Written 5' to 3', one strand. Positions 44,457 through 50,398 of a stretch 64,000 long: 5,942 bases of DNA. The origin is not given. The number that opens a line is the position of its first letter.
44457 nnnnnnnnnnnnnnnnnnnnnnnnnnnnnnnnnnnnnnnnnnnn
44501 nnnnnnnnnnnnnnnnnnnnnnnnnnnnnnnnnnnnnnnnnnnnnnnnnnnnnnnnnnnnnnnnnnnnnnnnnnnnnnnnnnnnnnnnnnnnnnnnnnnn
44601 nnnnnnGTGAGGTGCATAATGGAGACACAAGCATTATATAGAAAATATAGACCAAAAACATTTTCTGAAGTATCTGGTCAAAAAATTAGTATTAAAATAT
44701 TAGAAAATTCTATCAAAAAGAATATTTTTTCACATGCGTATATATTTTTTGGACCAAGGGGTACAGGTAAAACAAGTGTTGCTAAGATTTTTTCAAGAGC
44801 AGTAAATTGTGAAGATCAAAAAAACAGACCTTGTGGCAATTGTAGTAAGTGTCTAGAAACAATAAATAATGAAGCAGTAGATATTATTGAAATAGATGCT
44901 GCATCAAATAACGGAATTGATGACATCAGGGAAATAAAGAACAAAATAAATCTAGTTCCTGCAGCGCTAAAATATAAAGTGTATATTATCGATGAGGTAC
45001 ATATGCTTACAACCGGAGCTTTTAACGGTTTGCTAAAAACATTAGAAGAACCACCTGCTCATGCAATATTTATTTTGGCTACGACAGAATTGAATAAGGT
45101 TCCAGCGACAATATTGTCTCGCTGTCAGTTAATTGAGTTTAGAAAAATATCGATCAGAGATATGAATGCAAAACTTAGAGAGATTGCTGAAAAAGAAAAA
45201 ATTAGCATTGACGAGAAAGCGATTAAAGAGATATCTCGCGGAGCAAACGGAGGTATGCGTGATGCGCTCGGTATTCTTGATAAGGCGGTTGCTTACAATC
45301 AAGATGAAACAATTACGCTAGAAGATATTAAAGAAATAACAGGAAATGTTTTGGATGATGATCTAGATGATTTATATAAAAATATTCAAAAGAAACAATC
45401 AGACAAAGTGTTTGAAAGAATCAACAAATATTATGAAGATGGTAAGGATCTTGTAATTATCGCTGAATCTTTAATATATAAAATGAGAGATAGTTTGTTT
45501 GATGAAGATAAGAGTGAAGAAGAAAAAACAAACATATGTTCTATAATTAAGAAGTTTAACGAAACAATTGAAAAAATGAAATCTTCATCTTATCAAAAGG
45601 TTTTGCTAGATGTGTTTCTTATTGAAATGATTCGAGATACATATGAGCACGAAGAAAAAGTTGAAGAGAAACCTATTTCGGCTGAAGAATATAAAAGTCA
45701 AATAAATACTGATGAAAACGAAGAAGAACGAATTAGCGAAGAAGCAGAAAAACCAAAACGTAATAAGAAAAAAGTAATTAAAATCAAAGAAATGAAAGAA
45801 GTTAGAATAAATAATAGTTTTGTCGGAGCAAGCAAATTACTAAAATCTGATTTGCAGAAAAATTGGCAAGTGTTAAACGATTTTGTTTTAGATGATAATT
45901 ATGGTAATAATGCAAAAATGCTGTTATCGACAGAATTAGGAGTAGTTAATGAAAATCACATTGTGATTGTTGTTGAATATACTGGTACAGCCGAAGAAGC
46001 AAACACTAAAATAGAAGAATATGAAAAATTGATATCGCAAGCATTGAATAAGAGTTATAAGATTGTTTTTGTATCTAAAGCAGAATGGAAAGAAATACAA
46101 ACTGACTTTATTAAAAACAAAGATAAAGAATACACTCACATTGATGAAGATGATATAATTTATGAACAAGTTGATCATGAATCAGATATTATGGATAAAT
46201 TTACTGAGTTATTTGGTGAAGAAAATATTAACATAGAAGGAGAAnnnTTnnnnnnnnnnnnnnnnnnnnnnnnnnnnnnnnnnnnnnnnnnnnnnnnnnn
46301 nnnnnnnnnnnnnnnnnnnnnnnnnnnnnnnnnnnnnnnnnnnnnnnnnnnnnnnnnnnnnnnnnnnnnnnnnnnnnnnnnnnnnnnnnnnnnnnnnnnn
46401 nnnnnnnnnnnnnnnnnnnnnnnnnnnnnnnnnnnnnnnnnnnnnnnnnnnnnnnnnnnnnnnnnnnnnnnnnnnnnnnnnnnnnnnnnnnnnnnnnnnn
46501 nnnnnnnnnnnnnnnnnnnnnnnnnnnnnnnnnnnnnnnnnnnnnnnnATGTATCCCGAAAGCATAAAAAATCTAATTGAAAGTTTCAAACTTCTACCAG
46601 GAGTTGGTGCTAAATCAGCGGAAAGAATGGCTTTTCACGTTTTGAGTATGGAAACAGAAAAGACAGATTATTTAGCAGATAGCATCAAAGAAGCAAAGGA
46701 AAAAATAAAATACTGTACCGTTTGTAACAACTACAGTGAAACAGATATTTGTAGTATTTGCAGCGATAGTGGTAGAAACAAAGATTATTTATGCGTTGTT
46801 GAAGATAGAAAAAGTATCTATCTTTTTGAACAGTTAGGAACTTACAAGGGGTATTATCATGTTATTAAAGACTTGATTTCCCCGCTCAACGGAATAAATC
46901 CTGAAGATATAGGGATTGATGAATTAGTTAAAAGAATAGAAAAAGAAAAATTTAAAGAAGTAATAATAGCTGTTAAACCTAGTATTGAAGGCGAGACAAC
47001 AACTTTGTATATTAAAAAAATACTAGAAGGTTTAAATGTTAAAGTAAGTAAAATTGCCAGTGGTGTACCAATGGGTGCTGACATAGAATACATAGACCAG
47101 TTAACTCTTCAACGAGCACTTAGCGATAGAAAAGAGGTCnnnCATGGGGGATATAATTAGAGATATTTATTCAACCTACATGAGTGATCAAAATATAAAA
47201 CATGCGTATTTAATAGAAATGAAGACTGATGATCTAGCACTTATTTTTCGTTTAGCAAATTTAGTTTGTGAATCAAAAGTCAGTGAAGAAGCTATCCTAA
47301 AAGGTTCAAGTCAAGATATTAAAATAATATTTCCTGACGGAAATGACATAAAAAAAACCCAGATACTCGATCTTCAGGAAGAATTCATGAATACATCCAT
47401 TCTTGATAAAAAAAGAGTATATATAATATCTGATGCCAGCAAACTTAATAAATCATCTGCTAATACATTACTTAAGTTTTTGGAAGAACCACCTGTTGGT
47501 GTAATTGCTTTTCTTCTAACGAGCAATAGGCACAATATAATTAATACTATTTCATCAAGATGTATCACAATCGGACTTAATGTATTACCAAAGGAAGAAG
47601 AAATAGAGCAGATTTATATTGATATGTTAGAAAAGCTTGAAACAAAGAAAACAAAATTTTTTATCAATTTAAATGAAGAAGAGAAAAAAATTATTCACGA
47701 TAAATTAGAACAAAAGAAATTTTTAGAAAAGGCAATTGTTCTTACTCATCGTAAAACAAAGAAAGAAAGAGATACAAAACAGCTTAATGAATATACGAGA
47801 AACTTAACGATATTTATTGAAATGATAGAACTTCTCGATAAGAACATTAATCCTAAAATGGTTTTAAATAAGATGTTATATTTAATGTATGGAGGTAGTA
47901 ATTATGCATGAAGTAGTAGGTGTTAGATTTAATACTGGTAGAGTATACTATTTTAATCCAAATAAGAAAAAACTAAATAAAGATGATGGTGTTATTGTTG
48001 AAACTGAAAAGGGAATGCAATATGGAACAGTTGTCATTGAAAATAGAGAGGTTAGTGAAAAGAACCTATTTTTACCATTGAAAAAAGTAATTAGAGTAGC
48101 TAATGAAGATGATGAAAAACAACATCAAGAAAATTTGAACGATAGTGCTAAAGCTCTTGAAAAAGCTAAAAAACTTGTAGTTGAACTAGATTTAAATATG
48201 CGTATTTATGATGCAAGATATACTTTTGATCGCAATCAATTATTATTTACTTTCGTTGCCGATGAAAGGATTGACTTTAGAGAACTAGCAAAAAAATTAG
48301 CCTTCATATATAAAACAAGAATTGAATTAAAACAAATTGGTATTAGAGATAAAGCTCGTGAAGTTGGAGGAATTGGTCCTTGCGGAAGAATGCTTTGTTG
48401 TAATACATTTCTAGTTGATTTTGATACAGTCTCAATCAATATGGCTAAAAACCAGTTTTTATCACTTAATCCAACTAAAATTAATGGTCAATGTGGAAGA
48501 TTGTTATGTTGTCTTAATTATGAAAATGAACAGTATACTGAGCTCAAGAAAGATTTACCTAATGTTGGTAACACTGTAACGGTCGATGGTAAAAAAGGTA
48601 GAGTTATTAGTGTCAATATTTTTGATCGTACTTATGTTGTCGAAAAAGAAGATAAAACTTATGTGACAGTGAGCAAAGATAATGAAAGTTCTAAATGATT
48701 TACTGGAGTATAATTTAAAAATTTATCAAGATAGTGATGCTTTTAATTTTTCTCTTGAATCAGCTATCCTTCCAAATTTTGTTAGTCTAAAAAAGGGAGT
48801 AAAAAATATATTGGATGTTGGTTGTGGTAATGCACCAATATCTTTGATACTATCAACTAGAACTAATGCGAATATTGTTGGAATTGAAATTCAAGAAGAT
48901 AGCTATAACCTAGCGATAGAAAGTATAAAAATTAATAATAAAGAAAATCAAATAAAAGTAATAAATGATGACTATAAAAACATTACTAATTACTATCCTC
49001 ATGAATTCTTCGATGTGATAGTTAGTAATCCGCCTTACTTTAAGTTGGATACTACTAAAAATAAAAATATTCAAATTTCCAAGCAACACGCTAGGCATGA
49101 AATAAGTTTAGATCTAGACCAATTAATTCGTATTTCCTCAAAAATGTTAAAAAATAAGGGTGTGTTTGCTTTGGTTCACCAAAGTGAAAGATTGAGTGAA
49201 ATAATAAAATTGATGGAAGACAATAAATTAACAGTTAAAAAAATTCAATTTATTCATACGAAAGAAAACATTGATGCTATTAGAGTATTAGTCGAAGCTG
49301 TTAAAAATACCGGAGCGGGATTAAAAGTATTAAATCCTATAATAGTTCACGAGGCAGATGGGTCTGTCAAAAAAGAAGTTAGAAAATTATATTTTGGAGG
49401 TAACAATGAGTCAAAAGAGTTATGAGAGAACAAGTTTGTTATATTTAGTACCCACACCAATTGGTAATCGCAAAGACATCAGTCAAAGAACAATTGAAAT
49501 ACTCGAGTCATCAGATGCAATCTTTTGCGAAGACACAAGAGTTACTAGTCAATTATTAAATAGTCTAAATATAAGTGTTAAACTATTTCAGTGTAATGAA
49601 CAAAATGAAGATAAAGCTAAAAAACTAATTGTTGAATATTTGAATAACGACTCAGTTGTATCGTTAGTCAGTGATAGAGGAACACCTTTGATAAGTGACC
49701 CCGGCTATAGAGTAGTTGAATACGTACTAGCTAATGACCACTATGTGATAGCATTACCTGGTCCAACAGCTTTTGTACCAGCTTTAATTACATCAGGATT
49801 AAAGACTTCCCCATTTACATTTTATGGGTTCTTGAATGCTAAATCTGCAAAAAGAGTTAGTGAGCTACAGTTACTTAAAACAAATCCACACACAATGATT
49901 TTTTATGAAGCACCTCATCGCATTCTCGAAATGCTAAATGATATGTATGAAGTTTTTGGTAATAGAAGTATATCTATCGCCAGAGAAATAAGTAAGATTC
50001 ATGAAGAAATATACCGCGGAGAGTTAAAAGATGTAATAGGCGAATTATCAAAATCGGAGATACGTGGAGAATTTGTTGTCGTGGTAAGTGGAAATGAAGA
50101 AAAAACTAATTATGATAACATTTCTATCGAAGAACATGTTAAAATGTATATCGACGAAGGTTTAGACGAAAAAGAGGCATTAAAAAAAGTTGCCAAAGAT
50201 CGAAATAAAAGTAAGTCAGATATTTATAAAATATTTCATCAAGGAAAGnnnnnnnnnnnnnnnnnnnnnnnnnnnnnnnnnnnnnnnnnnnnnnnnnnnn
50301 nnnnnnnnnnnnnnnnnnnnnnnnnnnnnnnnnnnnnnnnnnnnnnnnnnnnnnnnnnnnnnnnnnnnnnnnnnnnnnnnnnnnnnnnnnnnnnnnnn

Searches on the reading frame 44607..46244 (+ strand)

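Call 21: search_protein_families(library=pfam, proteins=[window:44607-46244:+], max_evalue=0.00001)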
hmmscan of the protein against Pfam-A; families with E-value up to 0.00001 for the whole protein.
window:44607-46244:+ (546 aa): 4 families
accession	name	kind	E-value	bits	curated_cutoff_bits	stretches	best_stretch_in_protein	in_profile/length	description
PF13177.12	DNA_pol3_delta2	-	5.6e-45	153.7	27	1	25-181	2-160/161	DNA polymerase III, delta subunit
PF22608.2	DNAX_ATPase_lid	-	1.1e-12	48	27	1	187-231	3-47/49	DNA polymerase III clamp loader subunit, ATPase lid domain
PF00004.35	AAA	-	1.9e-09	38.5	21.2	1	46-176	2-126/131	ATPase family associated with various cellular activities (AAA)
PF16193.11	AAA_assoc_2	-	6.1e-06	26.8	34.3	0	196-247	2-57/81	AAA C-terminal domain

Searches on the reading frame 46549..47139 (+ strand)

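Call 21: search_protein_families(library=pfam, proteins=[window:46549-47139:+], max_evalue=0.00001)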
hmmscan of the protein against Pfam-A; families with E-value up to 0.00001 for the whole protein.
window:46549-47139:+ (197 aa): 5 families
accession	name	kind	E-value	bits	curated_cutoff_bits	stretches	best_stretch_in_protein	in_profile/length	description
PF13662.12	Toprim_4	-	6e-19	68.5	25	1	80-170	2-85/85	Toprim domain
PF21176.3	RecR_HhH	-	1.8e-16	60.1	27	1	6-49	1-44/45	RecR, helix-hairpin-helix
PF21175.2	RecR_C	-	4.6e-11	42.4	22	1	172-195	1-24/24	RecR, C-terminal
PF02132.21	RecR_ZnF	-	1.3e-08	34.8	22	1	53-73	1-21/21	RecR, Cys4-zinc finger domain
PF01751.28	Toprim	-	2.1e-06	28.2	23.1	1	81-168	2-95/96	Toprim domain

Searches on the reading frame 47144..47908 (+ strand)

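Call 21: search_protein_families(library=pfam, proteins=[window:47144-47908:+], max_evalue=0.00001)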
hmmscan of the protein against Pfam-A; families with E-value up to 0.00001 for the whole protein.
window:47144-47908:+ (255 aa): 2 families
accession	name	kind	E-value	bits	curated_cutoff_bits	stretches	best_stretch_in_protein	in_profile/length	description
PF13177.12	DNA_pol3_delta2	-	8.1e-32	110.9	27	1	10-146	10-158/161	DNA polymerase III, delta subunit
PF18045.7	ISP3_C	-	6e-06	26.7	27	0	57-134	13-93/110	ISP3 C-terminal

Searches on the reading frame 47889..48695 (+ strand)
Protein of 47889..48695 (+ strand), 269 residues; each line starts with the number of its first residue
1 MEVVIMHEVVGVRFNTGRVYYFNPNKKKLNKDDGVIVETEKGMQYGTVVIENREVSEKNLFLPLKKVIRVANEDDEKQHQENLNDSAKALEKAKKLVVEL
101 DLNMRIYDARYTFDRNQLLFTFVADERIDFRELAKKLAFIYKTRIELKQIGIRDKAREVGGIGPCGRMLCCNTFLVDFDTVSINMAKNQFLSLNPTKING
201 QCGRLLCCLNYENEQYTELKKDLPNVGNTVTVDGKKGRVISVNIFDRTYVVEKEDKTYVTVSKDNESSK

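Call 21: search_protein_families(library=pfam, proteins=[window:47889-48695:+], max_evalue=0.00001)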
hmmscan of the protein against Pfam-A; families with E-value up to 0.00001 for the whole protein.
window:47889-48695:+ (269 aa): 1 family
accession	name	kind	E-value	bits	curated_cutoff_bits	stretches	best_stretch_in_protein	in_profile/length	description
PF04468.17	PSP1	-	1.1e-27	96.6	27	1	65-150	1-86/86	PSP1 C-terminal conserved region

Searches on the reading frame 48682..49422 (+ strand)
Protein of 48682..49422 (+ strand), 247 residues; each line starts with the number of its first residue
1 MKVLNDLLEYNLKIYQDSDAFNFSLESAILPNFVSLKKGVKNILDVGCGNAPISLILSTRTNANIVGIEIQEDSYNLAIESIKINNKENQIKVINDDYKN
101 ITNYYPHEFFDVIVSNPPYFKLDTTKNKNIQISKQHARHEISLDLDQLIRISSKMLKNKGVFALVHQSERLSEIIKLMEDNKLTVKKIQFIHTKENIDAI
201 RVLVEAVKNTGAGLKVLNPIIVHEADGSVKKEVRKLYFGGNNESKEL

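Call 21: search_protein_families(library=pfam, proteins=[window:48682-49422:+], max_evalue=0.00001)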
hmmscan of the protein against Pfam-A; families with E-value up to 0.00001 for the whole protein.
window:48682-49422:+ (247 aa): 9 families
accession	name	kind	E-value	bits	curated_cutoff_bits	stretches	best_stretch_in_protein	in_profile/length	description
PF05175.20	MTS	-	2.1e-12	47.5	23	1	39-128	31-117/170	Methyltransferase small domain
PF13847.12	Methyltransf_31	-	3.5e-11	43.4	27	1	41-183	5-127/145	Methyltransferase domain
PF13649.12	Methyltransf_25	-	7.3e-08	33.4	27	1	43-116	1-71/97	Methyltransferase domain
PF07669.17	Eco57I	-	4e-06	27.5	25.3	1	68-172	32-140/171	Eco57I restriction-modification methylase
PF06325.19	PrmA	-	6e-06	26.4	22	1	36-116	158-233/296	Ribosomal protein L11 methyltransferase (PrmA)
PF02384.22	N6_Mtase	-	6.9e-06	26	20.4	1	59-173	74-190/311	N-6 DNA Methylase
PF02353.26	CMAS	-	7e-06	26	27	0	34-115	58-133/273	Mycolic acid cyclopropane synthetase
PF02475.24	TRM5-TYW2_MTfase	-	7.2e-06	26.5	28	1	42-119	39-114/164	TRM5/TYW2 methyltransferase domain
PF08241.18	Methyltransf_11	-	8.3e-06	26.8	21.2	0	44-116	1-67/95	Methyltransferase domain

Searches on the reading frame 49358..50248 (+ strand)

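Call 21: search_protein_families(library=pfam, proteins=[window:49358-50248:+], max_evalue=0.00001)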
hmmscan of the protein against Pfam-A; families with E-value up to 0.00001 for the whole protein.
window:49358-50248:+ (297 aa): 1 family
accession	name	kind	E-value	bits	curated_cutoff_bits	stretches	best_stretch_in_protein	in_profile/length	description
PF00590.25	TP_methylase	-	1.5e-24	87.5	27.8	1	28-226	2-211/212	Tetrapyrrole (Corrin/Porphyrin) Methylases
